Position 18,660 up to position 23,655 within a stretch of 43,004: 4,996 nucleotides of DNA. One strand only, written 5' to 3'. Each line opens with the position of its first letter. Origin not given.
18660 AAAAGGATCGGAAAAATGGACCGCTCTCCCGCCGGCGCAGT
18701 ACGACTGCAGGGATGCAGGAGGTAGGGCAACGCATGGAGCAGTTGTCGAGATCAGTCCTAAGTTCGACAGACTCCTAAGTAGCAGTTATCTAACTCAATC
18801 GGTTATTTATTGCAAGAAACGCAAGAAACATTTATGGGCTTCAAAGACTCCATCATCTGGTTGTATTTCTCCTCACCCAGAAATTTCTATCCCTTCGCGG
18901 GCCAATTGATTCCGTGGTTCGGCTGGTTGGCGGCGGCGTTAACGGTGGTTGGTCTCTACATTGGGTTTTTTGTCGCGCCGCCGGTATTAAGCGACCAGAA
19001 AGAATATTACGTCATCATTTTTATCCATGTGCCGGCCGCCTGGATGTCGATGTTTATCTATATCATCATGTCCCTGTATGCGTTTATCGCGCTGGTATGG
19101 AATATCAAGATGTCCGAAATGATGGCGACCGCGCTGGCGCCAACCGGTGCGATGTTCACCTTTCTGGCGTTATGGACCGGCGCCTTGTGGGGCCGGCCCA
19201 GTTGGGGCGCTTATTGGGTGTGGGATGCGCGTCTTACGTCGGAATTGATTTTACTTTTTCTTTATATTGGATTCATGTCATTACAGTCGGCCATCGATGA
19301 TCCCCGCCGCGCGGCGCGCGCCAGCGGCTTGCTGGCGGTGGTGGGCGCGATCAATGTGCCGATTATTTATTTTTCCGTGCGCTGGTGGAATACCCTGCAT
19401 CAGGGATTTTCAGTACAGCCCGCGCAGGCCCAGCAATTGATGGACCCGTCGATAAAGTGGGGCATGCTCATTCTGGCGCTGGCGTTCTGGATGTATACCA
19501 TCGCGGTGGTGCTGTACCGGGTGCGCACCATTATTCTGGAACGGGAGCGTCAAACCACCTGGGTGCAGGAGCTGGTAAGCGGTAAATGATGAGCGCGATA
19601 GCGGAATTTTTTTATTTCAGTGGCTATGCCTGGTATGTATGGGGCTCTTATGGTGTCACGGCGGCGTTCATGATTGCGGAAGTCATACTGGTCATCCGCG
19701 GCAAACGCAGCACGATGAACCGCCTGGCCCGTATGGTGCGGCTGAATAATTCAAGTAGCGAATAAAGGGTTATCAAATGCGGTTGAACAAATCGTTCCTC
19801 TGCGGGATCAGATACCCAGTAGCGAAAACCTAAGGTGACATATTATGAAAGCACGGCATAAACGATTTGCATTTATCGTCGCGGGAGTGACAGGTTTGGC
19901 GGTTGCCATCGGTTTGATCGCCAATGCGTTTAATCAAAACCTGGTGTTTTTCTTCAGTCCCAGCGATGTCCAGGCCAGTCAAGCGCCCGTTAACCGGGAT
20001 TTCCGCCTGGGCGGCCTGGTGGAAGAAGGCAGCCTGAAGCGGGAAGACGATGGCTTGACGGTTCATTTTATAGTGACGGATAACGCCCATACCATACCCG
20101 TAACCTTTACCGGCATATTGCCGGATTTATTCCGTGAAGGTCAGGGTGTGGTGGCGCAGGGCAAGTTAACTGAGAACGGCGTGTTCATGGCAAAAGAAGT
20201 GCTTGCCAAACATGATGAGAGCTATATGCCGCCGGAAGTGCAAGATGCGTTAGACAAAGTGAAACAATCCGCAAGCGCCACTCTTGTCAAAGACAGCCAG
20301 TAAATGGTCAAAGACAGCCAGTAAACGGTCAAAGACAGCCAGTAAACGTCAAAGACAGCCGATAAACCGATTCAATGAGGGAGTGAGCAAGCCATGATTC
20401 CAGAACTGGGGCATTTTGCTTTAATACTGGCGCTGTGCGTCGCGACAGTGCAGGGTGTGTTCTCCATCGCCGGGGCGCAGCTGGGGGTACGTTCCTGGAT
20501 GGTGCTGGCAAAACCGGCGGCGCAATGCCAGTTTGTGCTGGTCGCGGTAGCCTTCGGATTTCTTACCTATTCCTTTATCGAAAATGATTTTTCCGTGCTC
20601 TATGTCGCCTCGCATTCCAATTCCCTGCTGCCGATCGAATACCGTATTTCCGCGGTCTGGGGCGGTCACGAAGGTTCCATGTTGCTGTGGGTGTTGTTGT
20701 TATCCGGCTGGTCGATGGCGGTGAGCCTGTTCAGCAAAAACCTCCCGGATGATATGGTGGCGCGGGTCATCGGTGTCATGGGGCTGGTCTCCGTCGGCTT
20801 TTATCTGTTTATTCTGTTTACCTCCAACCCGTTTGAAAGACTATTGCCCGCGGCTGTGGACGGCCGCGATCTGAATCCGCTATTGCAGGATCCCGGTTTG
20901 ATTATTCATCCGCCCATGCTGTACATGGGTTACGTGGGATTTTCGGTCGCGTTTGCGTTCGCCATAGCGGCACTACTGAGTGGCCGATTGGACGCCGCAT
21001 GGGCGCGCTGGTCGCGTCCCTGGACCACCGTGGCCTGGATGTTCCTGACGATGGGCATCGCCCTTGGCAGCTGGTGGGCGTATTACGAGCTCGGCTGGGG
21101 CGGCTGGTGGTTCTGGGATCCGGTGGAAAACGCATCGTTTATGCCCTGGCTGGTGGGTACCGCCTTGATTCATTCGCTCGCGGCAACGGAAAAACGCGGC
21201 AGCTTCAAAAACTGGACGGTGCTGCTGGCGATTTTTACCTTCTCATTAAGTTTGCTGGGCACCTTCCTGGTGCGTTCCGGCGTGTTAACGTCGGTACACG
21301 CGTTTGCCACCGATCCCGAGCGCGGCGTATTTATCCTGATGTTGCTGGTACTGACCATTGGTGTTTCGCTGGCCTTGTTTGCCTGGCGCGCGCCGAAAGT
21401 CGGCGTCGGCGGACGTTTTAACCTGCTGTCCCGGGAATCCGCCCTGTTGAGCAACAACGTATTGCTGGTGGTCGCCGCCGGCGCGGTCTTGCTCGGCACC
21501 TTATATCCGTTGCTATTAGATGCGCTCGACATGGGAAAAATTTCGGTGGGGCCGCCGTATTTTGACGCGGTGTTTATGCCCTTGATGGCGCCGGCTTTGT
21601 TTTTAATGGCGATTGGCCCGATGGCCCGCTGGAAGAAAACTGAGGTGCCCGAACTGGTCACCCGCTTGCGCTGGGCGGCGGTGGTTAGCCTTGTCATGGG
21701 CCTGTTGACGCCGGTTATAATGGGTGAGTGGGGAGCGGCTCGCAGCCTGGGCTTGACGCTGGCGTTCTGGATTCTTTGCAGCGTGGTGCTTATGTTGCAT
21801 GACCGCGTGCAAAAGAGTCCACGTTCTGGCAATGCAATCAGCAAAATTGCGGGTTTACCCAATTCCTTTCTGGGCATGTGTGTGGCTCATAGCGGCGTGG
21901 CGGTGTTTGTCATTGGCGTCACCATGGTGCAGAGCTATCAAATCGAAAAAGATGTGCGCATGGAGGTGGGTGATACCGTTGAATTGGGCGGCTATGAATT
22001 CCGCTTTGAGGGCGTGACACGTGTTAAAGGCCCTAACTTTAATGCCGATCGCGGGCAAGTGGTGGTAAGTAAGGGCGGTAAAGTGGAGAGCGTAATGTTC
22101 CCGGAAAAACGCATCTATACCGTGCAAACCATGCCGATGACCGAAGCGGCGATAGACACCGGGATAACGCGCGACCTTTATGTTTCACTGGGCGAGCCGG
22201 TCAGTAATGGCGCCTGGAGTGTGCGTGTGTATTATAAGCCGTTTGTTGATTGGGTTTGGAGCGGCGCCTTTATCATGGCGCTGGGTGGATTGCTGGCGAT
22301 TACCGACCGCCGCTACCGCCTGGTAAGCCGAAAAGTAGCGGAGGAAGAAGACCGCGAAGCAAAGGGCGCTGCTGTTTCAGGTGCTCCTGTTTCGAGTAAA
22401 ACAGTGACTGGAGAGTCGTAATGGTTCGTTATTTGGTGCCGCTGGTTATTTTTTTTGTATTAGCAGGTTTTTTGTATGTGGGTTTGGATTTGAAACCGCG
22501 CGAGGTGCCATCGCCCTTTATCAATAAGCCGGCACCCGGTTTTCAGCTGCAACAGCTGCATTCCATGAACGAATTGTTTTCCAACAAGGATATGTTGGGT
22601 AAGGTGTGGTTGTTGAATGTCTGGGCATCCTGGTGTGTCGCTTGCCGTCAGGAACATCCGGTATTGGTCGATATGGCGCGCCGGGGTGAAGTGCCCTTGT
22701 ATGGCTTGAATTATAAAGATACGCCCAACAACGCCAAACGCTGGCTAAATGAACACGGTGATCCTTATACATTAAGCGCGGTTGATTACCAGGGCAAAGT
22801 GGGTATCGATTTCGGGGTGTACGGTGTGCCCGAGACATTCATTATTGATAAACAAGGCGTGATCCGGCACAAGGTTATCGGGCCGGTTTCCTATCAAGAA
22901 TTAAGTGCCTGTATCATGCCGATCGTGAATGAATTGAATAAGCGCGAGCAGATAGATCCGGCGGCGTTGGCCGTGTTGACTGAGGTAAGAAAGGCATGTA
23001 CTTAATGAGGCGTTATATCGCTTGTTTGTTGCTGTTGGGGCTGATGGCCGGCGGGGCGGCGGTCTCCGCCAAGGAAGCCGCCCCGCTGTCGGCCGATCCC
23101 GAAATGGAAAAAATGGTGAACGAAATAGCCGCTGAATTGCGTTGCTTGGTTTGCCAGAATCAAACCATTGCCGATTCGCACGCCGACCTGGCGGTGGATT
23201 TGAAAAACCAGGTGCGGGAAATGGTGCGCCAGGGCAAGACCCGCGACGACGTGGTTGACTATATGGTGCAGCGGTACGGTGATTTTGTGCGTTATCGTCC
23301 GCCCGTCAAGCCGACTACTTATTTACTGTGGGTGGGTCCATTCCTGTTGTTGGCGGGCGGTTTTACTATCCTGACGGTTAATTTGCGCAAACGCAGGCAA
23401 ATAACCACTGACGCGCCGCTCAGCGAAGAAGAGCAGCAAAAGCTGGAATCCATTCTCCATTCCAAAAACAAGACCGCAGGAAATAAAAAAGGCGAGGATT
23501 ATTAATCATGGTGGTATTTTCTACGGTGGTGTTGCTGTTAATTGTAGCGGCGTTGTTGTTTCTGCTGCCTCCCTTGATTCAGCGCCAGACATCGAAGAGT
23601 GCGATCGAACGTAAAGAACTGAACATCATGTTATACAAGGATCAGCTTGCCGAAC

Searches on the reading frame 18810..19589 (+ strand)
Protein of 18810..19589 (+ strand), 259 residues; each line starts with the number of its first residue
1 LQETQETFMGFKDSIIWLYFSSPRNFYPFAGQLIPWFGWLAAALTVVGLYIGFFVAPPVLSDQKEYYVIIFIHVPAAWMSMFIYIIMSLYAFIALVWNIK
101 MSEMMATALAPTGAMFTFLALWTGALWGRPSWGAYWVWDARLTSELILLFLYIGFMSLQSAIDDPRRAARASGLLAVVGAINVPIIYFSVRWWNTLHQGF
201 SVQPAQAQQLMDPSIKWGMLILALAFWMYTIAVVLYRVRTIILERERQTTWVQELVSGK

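Call 10: search_protein_families(library=pfam, proteins=[window:18810-19589:+], max_evalue=0.001)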
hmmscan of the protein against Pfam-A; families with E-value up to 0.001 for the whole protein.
window:18810-19589:+ (259 aa): 1 family
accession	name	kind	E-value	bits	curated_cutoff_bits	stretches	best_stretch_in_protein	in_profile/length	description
PF01578.25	Cytochrom_C_asm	-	8.2e-35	120.8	29.9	1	41-197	36-212/212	Cytochrome C assembly protein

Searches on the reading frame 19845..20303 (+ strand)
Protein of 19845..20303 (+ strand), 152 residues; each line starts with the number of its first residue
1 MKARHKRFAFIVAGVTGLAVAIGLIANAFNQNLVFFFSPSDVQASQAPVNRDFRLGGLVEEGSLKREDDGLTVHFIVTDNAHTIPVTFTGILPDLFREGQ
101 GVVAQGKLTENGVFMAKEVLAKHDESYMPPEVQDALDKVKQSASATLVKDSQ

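Call 10: search_protein_families(library=pfam, proteins=[window:19845-20303:+], max_evalue=0.001)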
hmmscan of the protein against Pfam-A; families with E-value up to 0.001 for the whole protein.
window:19845-20303:+ (152 aa): 1 family
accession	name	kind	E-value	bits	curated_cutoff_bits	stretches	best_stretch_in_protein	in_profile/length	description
PF03100.22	CcmE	-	5.5e-38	129.8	24.6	1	34-130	2-99/99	CcmE domain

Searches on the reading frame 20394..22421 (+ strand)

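Call 10: search_protein_families(library=pfam, proteins=[window:20394-22421:+], max_evalue=0.001)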
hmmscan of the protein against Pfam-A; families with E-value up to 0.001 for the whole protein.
window:20394-22421:+ (675 aa): 2 families
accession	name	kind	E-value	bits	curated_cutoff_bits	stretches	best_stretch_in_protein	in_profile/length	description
PF16327.10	CcmF_C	-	1.3e-134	449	28.7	1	315-639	1-323/323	Cytochrome c-type biogenesis protein CcmF C-terminal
PF01578.25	Cytochrom_C_asm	-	1.5e-55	188.6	29.9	1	89-295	1-206/212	Cytochrome C assembly protein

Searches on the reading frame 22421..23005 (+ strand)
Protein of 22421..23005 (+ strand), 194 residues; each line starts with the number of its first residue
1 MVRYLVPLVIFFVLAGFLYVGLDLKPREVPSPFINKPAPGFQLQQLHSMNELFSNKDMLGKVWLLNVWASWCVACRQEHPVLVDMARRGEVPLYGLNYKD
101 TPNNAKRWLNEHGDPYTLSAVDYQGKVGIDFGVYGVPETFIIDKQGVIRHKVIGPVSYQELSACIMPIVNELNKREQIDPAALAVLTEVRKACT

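Call 10: search_protein_families(library=pfam, proteins=[window:22421-23005:+], max_evalue=0.001)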
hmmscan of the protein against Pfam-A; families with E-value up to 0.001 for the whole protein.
window:22421-23005:+ (194 aa): 5 families
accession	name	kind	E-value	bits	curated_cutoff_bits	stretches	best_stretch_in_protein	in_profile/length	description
PF08534.16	Redoxin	-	1.1e-17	64.7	26.6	1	35-156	3-136/148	Redoxin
PF00578.27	AhpC-TSA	-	1.2e-16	61.2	26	1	34-150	1-123/124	AhpC/TSA family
PF00085.26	Thioredoxin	-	1.2e-05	25.7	23.5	0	61-106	19-66/103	Thioredoxin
PF13905.12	Thioredoxin_8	-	4.1e-05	24.3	27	1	60-146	1-92/94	Thioredoxin-like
PF13098.12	Thioredoxin_2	-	0.00013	22.7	27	1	60-163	5-102/104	Thioredoxin-like domain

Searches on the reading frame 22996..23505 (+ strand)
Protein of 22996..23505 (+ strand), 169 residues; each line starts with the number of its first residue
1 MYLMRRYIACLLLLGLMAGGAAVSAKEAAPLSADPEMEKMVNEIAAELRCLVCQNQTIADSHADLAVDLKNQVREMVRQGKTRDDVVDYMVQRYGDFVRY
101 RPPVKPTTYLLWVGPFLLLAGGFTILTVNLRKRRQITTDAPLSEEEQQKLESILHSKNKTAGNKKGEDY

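Call 57: search_protein_families(library=pfam, proteins=[window:22996-23505:+], max_evalue=0.00001)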
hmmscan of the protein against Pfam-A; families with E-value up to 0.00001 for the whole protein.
window:22996-23505:+ (169 aa): 1 family
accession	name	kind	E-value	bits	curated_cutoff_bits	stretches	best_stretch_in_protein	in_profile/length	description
PF03918.19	CcmH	-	4.3e-52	175.6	25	1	16-154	5-143/143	Cytochrome C biogenesis protein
